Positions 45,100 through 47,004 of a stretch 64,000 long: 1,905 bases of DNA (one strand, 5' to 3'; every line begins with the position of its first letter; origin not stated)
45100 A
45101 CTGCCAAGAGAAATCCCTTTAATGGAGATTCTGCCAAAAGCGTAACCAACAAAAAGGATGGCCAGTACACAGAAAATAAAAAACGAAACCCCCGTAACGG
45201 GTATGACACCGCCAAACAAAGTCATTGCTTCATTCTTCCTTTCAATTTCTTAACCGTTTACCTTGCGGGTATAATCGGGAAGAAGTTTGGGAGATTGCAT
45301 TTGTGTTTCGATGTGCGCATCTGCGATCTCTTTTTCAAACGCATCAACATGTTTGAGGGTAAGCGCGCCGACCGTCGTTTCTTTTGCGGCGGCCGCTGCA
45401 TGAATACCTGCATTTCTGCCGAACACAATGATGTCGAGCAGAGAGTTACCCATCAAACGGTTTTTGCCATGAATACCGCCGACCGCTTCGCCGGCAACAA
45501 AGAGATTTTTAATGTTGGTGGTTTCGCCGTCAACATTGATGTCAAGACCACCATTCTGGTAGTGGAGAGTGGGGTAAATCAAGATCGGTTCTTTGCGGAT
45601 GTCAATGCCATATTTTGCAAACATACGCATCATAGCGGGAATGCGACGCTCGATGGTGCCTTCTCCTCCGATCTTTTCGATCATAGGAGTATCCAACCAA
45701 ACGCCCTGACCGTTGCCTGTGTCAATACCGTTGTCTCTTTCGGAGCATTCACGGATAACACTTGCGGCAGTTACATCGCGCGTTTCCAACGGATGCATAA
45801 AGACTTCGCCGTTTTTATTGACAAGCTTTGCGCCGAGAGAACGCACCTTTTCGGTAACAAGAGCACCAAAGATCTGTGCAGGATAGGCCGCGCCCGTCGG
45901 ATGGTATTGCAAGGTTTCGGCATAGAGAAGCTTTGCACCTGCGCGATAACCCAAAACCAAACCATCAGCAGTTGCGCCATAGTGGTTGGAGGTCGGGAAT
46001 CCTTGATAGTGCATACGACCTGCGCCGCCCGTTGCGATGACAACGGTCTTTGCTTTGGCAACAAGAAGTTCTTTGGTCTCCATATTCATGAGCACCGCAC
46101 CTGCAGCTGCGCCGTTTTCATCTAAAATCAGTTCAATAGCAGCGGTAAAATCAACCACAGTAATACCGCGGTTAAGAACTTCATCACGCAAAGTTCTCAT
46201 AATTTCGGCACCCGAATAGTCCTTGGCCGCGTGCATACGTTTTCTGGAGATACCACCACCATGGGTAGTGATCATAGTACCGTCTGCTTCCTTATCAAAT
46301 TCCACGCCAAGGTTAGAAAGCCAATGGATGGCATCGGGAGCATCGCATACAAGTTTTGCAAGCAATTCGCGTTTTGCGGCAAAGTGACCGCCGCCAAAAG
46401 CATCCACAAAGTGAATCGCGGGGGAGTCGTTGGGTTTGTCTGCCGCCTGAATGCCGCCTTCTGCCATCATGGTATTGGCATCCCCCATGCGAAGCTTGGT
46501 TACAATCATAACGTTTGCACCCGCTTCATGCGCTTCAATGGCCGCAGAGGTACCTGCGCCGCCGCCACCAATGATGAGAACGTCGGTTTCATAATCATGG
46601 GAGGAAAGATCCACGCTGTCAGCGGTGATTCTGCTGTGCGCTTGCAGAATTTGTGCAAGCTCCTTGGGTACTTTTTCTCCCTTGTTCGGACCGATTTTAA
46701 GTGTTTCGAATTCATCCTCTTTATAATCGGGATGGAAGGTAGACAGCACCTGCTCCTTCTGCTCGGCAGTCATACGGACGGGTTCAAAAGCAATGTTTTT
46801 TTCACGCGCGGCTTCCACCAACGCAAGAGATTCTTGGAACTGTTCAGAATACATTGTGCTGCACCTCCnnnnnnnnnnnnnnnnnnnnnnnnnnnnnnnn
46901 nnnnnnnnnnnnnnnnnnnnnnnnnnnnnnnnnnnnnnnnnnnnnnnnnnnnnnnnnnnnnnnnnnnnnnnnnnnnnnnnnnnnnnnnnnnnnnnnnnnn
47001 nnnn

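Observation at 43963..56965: Twelve-gene operon fusing MDH, fumarase, HdrBCA, an MvhD/Flx module, soluble FrdAB and a SucE-like permease: predicted Hdr/Flx-coupled (possibly bifurcating) fumarate reduction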

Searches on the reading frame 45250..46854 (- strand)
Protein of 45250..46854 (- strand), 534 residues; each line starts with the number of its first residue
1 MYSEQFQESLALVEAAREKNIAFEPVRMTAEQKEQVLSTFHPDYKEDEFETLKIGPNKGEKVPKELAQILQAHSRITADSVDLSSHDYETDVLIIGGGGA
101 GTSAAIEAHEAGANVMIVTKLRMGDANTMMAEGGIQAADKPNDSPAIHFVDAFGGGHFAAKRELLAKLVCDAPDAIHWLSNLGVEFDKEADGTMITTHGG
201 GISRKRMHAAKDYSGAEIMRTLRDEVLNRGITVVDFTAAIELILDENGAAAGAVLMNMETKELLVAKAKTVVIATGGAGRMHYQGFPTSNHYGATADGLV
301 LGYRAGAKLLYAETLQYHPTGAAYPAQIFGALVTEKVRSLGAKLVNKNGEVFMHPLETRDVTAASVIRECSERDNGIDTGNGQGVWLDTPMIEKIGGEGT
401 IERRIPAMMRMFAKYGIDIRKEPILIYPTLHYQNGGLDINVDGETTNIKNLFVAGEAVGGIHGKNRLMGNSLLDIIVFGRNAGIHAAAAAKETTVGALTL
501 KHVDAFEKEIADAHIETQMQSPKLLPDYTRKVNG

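Call 4: search_protein_families(library=pfam, proteins=[window:45250-46854:-])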
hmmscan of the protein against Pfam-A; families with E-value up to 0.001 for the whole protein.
window:45250-46854:- (534 aa): 8 families
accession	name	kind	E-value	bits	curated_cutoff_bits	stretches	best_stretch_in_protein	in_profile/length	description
PF00890.30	FAD_binding_2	-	3.1e-69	234.6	20.4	1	91-472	1-414/414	FAD binding domain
PF03486.20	HI0933_like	-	1.1e-09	38.6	50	1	91-457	2-219/244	HI0933-like protein Rossmann domain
PF01266.30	DAO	-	1.6e-08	34.9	27.9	1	91-200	1-96/353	FAD dependent oxidoreductase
PF07992.20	Pyr_redox_2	-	4.7e-08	33.2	26.1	1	91-286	2-119/291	Pyridine nucleotide-disulphide oxidoreductase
PF01494.25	FAD_binding_3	-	4.3e-05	23.3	22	1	89-122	1-34/349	FAD binding domain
PF12831.13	FAD_oxidored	-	5.6e-05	23.1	27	1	91-120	1-30/416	FAD dependent oxidoreductase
PF01134.28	GIDA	-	0.00021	20.9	22.1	1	91-283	1-158/391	Glucose inhibited division protein A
PF13738.12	Pyr_redox_3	-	0.00022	21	30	0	93-123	1-32/305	Pyridine nucleotide-disulphide oxidoreductase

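Call 6: search_protein_families(library=ncbifam, proteins=[window:45250-46854:-], max_evalue=0.00001)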
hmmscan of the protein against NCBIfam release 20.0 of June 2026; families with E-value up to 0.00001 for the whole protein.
window:45250-46854:- (534 aa): 43 families (the best 25 are shown)
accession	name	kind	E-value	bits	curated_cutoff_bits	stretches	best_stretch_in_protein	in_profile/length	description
NF004900.0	PRK06263.1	equivalog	2.5e-102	343.2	718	1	87-514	5-428/546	fumarate reductase (CoM/CoB) subunit TfrA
TIGR01812.1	sdhA_frdA_Gneg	subfamily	6.6e-85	285.7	567.3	1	91-512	1-426/568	succinate dehydrogenase or fumarate reductase, flavoprotein subunit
NF005866.0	PRK07803.1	equivalog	2.2e-81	273.9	819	2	86-354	7-285/631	fumarate reductase/succinate dehydrogenase flavoprotein subunit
TIGR00551.1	nadB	equivalog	2.4e-79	267.3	452.75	1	89-493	2-392/489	L-aspartate oxidase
NF005867.0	PRK07804.1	equivalog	7.8e-77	258.7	639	1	87-500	16-427/548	L-aspartate oxidase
NF004724.0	PRK06069.1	subfamily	1.6e-71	241.3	826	1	89-513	5-438/577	succinate dehydrogenase/fumarate reductase flavoprotein subunit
NF005636.0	PRK07395.1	subfamily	1.3e-70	238.2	723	1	84-488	7-404/560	L-aspartate oxidase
NF005978.0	PRK08071.1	equivalog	2e-70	237.7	621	1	89-495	3-393/514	L-aspartate oxidase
NF005701.0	PRK07512.1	equivalog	3e-68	230.5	528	1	85-499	5-406/516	L-aspartate oxidase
TIGR01816.1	sdhA_forward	equivalog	3.6e-66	223.5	727.35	1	90-494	3-419/584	succinate dehydrogenase flavoprotein subunit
NF042982.1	MFR_Fp_SdhA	equivalog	4e-66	223.7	1100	1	89-498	47-457/612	8-methylmenaquinol:fumarate reductase flavoprotein subunit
NF006567.0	PRK09077.1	equivalog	1e-63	215.4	629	1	86-494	5-413/537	L-aspartate oxidase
NF004613.0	PRK05945.1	equivalog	7.1e-62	209.8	824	1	89-499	3-422/575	succinate dehydrogenase/fumarate reductase flavoprotein subunit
NF004820.0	PRK06175.1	equivalog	3.9e-61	207.2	472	1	89-498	4-395/433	L-aspartate oxidase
NF006686.0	PRK09231.1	equivalog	4.4e-61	207.1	854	1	88-496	4-421/598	fumarate reductase (quinol) flavoprotein subunit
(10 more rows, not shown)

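Call 9: search_solved_structures(query=window:45250-46854:-, max_evalue=1e-10)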
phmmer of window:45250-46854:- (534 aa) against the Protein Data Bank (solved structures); distinct sequences matched with E-value up to 1e-10: 53.
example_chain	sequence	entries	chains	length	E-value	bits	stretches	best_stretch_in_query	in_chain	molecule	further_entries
7d6v_A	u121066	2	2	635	9.4e-63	215.9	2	83-354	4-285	Succinate dehydrogenase subunit A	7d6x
1nek_A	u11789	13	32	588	2.6e-53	184.8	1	89-492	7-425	Succinate dehydrogenase flavoprotein subunit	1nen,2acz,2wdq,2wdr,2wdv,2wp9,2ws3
6lum_A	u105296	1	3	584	7.6e-50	173.3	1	87-491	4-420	Succinate dehydrogenase subunit A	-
3p4p_A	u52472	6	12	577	2.4e-49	171.7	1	88-491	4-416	Fumarate reductase flavoprotein subunit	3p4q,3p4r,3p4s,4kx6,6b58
1kf6_A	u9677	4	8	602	2.7e-49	171.5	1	88-490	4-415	FUMARATE REDUCTASE FLAVOPROTEIN | Fumarate reductase flavoprotein subunit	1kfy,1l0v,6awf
5vpn_A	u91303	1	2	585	5.8e-49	170.4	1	88-490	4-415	Fumarate reductase flavoprotein subunit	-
2b76_A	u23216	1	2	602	6.5e-49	170.3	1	88-490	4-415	Fumarate reductase flavoprotein subunit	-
3cir_A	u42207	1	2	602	1.2e-48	169.4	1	88-490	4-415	Fumarate reductase flavoprotein subunit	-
1yq3_A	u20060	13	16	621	4.6e-47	164.2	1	85-491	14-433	Succinate dehydrogenase flavoprotein subunit | Succinate dehydrogenase [ubiquinone] flavoprotein subunit, mitochondrial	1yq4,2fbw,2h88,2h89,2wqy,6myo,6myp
8gs8_A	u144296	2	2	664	4.9e-47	164.1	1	83-484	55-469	Succinate dehydrogenase [ubiquinone] flavoprotein subunit, mitochondrial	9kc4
6vax_A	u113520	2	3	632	5.2e-47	164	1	84-484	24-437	Succinate dehydrogenase [ubiquinone] flavoprotein subunit, mitochondrial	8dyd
8dye_A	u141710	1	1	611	1.2e-46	162.8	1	87-484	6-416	Succinate dehydrogenase [ubiquinone] flavoprotein subunit, mitochondrial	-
1zoy_A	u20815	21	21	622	2.2e-46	161.9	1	85-489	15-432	FAD-binding protein | Succinate dehydrogenase [ubiquinone] flavoprotein subunit, mitochondrial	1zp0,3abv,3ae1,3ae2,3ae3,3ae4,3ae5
4ytp_A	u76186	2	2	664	2.2e-46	161.9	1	83-489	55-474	Succinate dehydrogenase [ubiquinone] flavoprotein subunit, mitochondrial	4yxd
8b6g_CA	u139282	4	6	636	4.5e-46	160.9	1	84-483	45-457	Succinate dehydrogenase [ubiquinone] flavoprotein subunit, mitochondrial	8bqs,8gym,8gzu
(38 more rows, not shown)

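Call 10: find_homologous_proteins(query=window:45250-46854:-, max_evalue=1e-20)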
Query window:45250-46854:- (534 aa): 8000 proteins with E <= 1e-20 among 8000 candidates; the best 120 are listed.
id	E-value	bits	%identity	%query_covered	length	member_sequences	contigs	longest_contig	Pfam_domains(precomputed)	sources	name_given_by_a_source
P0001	0.0e+0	1190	100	100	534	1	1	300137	PF01266.31,PF00890.31,PF07992.21,PF03486.21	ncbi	-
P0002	0.0e+0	1114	94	100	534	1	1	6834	PF01266.31,PF00890.31,PF07992.21,PF03486.21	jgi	-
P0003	0.0e+0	1113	94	100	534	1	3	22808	PF01266.31,PF00890.31,PF07992.21,PF03486.21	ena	-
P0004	0.0e+0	1113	94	100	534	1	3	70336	PF01266.31,PF00890.31,PF07992.21,PF03486.21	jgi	-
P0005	0.0e+0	1111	93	100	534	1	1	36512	PF01266.31,PF00890.31,PF07992.21,PF03486.21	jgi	-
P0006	0.0e+0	1102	83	86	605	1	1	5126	PF01266.31,PF00890.31,PF07992.21,PF03486.21,PF12831.14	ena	-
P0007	0.0e+0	1095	92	100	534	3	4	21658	PF01266.31,PF00890.31,PF07992.21,PF03486.21,PF12831.14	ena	-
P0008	0.0e+0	1093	92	100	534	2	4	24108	PF01266.31,PF00890.31,PF07992.21,PF03486.21,PF12831.14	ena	-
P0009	0.0e+0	1077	91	99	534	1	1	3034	PF01266.31,PF00890.31,PF07992.21,PF03486.21,PF12831.14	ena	-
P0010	0.0e+0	1069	90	99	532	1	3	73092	PF01266.31,PF00890.31,PF07992.21,PF03486.21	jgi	-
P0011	0.0e+0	1060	88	100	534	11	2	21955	PF01266.31,PF00890.31,PF07992.21,PF03486.21,PF12831.14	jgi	-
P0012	0.0e+0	1055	89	99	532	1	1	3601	PF01266.31,PF00890.31,PF07992.21,PF03486.21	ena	-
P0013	0.0e+0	1055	89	99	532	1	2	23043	PF01266.31,PF00890.31,PF07992.21,PF03486.21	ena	-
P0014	0.0e+0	1053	89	99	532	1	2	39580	PF01266.31,PF00890.31,PF07992.21,PF03486.21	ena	-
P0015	0.0e+0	1053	88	100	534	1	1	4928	PF01266.31,PF00890.31,PF07992.21,PF03486.21,PF12831.14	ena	-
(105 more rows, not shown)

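Call 12: find_related_loci(query=window:45250-46854:-, collection=genome_contigs, flank=10000)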
Query window:45250-46854:- (534 aa) in genome_contigs; peptide patterns used: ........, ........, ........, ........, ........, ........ (x = any residue, [..] = any of these).
599 stretches matched a pattern (row limit reached: there are more); 586 encode a relative of the query (tblastn E <= 1e-3); the best 80 are kept; 80 distinct loci.
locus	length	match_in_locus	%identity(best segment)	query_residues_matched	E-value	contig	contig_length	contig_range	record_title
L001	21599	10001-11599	91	1-533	0e+0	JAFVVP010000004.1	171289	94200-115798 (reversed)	MAG: Clostridia bacterium isolate RGIG5435 Sheep_Colon-4__c695, whole genome shotgun sequence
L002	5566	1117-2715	88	1-533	0e+0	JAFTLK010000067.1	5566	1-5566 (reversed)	MAG: Clostridia bacterium isolate RGIG3925 Roe_deer_Cecum-3__c96729, whole genome shotgun sequence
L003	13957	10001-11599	87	1-533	0e+0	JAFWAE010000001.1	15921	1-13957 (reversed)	MAG: Clostridia bacterium isolate RGIG5554 Sheep_Colon.Co__c216162, whole genome shotgun sequence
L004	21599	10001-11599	87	1-533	0e+0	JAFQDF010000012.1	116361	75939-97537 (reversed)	MAG: Clostridia bacterium isolate RGIG1713 Goat_Cecum-2__c224613, whole genome shotgun sequence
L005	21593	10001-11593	87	1-531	0e+0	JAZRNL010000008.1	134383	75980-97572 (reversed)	MAG: Clostridia bacterium isolate T1900045410_YK20190100.MAGScoT_cleanbin_000013 SGB_7006_k141_1984762, whole genome sho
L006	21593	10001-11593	87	1-531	0e+0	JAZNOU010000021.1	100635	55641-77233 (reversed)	MAG: Clostridia bacterium isolate T1900044841_TS20190307.MAGScoT_cleanbin_000003 SGB_2941_k141_976753, whole genome shot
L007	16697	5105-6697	87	1-531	0e+0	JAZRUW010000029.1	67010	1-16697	MAG: Clostridia bacterium isolate T1900045336_YK20190025.MAGScoT_cleanbin_000015 SGB_6602_k141_8779, whole genome shotgu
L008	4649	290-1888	86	1-533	0e+0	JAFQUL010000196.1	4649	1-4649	MAG: Clostridia bacterium isolate RGIG2161 Goat_Colon.Co__c2141185, whole genome shotgun sequence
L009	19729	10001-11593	87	1-531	0e+0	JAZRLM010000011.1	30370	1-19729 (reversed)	MAG: Clostridia bacterium isolate T1900045435_YK20190126.MAGScoT_cleanbin_000003 SGB_7105_k141_1124611, whole genome sho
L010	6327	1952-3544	88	1-531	0e+0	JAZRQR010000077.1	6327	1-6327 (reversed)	MAG: Eubacteriales bacterium isolate T1900045361_YK20190051.MAGScoT_cleanbin_000011 SGB_6815_k141_2507239, whole genome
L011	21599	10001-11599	87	1-533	0e+0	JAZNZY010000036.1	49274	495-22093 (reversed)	MAG: Eubacteriales bacterium isolate T1900044765_TS20190231.MAGScoT_cleanbin_000005 SGB_2407_k141_958514, whole genome s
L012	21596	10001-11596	87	1-532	0e+0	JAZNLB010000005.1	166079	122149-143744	MAG: Clostridia bacterium isolate T1900044672_TS20190138.MAGScoT_cleanbin_000002 SGB_1595_k141_1237296, whole genome sho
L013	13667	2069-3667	87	1-533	0e+0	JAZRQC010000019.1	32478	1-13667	MAG: Ructibacterium sp. isolate T1900045368_YK20190058.MAGScoT_cleanbin_000003 SGB_6847_k141_939703, whole genome shotgu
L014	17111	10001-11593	87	1-531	0e+0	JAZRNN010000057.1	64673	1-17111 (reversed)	MAG: Clostridia bacterium isolate T1900045408_YK20190098.MAGScoT_cleanbin_000003 SGB_7000_k141_1571021, whole genome sho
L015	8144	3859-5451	86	1-531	0e+0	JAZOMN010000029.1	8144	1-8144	MAG: Clostridia bacterium isolate T1900045647_YK20190341.MAGScoT_cleanbin_000012 SGB_8176_k141_512116, whole genome shot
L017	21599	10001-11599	87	1-533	0e+0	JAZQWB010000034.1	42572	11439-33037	MAG: Eubacteriales bacterium isolate T1900045166_TC20190160.MAGScoT_cleanbin_000034 SGB_5150_k141_1122439, whole genome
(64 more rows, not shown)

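Call 20: search_protein_representatives(protein=window:45250-46854:-)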
Query: 534 residues. Proteins with E-value up to 0.001 (for the whole library): 19181; up to 1e-10: 8124; up to 1e-30: 2334. The best 150 are listed.
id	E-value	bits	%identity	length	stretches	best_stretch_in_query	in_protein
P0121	2.5e-192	656.6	58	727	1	19-525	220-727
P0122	7.6e-190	648.4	55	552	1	6-531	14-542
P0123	3.3e-180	616.6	84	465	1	90-421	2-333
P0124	9.1e-164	562.4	73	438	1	187-530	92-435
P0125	6.3e-158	543.1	80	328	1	1-307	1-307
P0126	3.0e-148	511.2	49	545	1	25-530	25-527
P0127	2.5e-144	498.3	75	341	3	308-445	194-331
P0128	3.4e-143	494.5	72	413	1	188-494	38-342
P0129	9.3e-142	489.8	88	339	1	89-341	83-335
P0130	9.4e-134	463.4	49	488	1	11-488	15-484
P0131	6.6e-126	437.5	46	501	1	9-502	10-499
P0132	5.7e-125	434.4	48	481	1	6-487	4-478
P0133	6.8e-121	421.0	72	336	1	222-485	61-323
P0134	3.4e-116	405.5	43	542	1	24-529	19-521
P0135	6.7e-116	404.5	72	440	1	1-263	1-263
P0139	1.1e-109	384.0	47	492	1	51-493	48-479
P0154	1.8e-86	307.4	40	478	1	24-489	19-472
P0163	4.8e-81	289.5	39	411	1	89-488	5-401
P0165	7.0e-80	285.7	41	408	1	87-489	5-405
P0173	1.2e-74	268.4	43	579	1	88-492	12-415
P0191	1.2e-68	248.6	41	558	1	87-492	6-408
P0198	2.8e-66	240.8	38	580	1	88-501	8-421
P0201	1.9e-65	238.0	42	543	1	91-492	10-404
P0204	4.2e-65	236.9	40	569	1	88-505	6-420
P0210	1.0e-63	232.3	41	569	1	90-499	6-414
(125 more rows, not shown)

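Call 21: list_cluster_members(proteins=[P0121, P0122, P0126, P0130, P0131, P0132, P0134, P0139, P0154, P0163])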
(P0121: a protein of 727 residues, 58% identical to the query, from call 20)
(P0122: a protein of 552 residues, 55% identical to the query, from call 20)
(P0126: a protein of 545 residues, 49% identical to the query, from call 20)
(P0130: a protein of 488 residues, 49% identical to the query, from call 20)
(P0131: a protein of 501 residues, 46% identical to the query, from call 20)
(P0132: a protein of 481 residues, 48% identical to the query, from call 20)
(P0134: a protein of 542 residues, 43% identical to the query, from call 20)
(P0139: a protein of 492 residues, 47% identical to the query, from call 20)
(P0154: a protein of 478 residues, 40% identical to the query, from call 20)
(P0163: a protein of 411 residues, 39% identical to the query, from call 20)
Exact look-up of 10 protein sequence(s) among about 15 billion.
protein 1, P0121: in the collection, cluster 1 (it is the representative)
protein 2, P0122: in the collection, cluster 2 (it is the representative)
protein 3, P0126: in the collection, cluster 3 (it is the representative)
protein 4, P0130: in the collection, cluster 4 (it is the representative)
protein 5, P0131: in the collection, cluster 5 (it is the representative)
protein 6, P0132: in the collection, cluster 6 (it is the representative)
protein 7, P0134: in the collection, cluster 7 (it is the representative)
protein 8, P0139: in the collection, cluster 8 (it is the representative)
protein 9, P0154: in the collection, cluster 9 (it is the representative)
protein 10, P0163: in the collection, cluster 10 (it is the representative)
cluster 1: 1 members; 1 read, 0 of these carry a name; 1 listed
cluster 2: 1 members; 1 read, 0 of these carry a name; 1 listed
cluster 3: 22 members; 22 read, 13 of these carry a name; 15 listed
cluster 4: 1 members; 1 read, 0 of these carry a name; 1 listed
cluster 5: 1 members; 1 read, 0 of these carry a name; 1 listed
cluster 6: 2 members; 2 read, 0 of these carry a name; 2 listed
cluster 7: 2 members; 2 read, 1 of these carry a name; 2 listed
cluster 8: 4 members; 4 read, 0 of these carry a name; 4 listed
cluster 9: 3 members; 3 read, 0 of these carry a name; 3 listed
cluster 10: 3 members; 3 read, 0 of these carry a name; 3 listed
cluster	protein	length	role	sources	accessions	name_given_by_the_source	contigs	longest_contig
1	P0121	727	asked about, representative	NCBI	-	-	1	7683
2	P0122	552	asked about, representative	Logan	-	-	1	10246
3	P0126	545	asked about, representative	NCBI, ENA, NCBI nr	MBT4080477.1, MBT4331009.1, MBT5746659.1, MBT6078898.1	MAG: FAD-binding protein [Gammaproteobacteria bacterium] | FAD-binding protein [Gammaproteobacteria bacterium]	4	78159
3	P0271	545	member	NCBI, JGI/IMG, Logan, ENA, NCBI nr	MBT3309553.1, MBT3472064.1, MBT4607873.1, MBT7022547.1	MAG: FAD-binding protein [Gammaproteobacteria bacterium] | succinate dehydrogenase / fumarate reductase flavoprotein subunit/L-aspartate oxidase | FAD-binding protein [Gammaproteobacteria bacterium]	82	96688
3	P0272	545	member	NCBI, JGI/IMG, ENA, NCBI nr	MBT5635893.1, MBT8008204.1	MAG: FAD-binding protein [Gammaproteobacteria bacterium] | FAD-binding protein [Gammaproteobacteria bacterium]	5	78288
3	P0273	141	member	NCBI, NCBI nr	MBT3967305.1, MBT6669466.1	MAG: FAD-binding protein, partial [Gammaproteobacteria bacterium] | FAD-binding protein [Gammaproteobacteria bacterium]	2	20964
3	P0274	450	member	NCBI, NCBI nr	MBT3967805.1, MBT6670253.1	MAG: FAD-binding protein, partial [Gammaproteobacteria bacterium] | FAD-binding protein [Gammaproteobacteria bacterium]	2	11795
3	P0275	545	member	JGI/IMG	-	succinate dehydrogenase / fumarate reductase flavoprotein subunit/L-aspartate oxidase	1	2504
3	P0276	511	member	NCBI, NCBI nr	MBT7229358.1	MAG: FAD-binding protein, partial [Gammaproteobacteria bacterium] | FAD-binding protein [Gammaproteobacteria bacterium]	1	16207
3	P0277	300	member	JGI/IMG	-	succinate dehydrogenase / fumarate reductase flavoprotein subunit/L-aspartate oxidase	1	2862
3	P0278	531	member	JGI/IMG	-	succinate dehydrogenase / fumarate reductase flavoprotein subunit/L-aspartate oxidase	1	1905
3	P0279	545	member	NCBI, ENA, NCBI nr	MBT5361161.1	MAG: FAD-binding protein [Gammaproteobacteria bacterium] | FAD-binding protein [Gammaproteobacteria bacterium]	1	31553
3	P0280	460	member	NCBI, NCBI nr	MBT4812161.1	MAG: FAD-binding protein, partial [Thiotrichales bacterium] | FAD-binding protein [Thiotrichales bacterium]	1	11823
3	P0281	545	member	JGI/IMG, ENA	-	succinate dehydrogenase / fumarate reductase flavoprotein subunit/L-aspartate oxidase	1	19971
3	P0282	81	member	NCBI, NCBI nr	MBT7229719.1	MAG: L-aspartate oxidase, partial [Gammaproteobacteria bacterium] | L-aspartate oxidase [Gammaproteobacteria bacterium]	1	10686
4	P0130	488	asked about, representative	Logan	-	-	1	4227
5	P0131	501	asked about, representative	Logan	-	-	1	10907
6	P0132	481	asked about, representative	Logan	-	-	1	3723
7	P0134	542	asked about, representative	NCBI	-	-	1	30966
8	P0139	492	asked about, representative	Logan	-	-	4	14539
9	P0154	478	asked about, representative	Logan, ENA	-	-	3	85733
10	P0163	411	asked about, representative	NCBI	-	-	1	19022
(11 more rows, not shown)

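Call 22: find_encoding_contigs(protein=P0126, flank=10000, max_places=3)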
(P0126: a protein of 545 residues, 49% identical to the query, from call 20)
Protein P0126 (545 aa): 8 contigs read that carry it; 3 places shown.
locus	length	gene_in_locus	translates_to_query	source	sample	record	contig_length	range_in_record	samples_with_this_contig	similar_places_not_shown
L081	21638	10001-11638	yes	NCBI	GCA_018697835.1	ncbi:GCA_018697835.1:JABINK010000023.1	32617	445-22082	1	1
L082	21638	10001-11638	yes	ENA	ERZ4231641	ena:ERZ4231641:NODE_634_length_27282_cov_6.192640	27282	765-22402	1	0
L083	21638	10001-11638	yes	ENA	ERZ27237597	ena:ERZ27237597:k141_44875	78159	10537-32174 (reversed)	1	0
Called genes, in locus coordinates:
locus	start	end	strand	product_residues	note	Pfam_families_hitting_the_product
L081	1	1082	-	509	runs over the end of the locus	?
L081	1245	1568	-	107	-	PF13442:Cytochrome_CBB3, PF00034:Cytochrom_C (weak)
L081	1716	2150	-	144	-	PF02635:DsrE (weak)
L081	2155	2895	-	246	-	-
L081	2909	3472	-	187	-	PF04542:Sigma70_r2, PF08281:Sigma70_r4_2, PF04545:Sigma70_r4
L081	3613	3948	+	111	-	PF11743:DUF3301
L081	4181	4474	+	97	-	PF00581:Rhodanese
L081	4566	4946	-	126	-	PF02261:Asp_decarbox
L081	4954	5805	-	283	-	PF02569:Pantoate_ligase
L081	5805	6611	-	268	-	PF02548:Pantoate_transf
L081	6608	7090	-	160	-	PF01288:HPPK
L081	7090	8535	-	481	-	PF01743:PolyA_pol, PF12627:PolyA_pol_RNAbd, PF12626:PolyA_pol_arg_C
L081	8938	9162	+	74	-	-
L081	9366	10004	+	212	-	PF13510:Fer2_4 (weak), PF12838:Fer4_7 (faint), PF13183:Fer4_8 (faint), PF13534:Fer4_17 (faint), PF13746:Fer4_18 (faint), PF13187:Fer4_9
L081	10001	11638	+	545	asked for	PF00890:FAD_binding_2, PF01134:GIDA (faint), PF01266:DAO, PF03486:HI0933_like (weak), PF07992:Pyr_redox_2 (faint), PF12831:FAD_oxidored (faint)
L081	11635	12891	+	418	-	PF01512:Complex1_51K, PF10531:SLBB (weak), PF22461:SLBB_2 (weak), PF10589:NADH_4Fe-4S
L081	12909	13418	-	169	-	-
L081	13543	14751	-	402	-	PF05977:MFS_3, PF07690:MFS_1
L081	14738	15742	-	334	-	PF00501:AMP-binding, PF13193:AMP-binding_C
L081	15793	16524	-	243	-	PF01209:Ubie_methyltran, PF13489:Methyltransf_23, PF13649:Methyltransf_25, PF13847:Methyltransf_31, PF08241:Methyltransf_11, PF08242:Methyltransf_12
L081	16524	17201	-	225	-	PF01322:Cytochrom_C_2 (faint)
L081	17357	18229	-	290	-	PF01040:UbiA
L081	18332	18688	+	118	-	-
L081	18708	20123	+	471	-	PF01297:ZnuA, PF02630:SCO1-SenC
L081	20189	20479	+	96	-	PF10006:DUF2249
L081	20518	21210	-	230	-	PF00034:Cytochrom_C, PF13442:Cytochrome_CBB3 (weak)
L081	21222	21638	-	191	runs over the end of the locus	PF01814:Hemerythrin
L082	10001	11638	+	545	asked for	PF00890:FAD_binding_2, PF01134:GIDA (faint), PF01266:DAO, PF03486:HI0933_like (weak), PF07992:Pyr_redox_2 (faint), PF12831:FAD_oxidored (faint)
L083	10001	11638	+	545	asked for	PF00890:FAD_binding_2, PF01134:GIDA (faint), PF01266:DAO, PF03486:HI0933_like (weak), PF07992:Pyr_redox_2 (faint), PF12831:FAD_oxidored (faint)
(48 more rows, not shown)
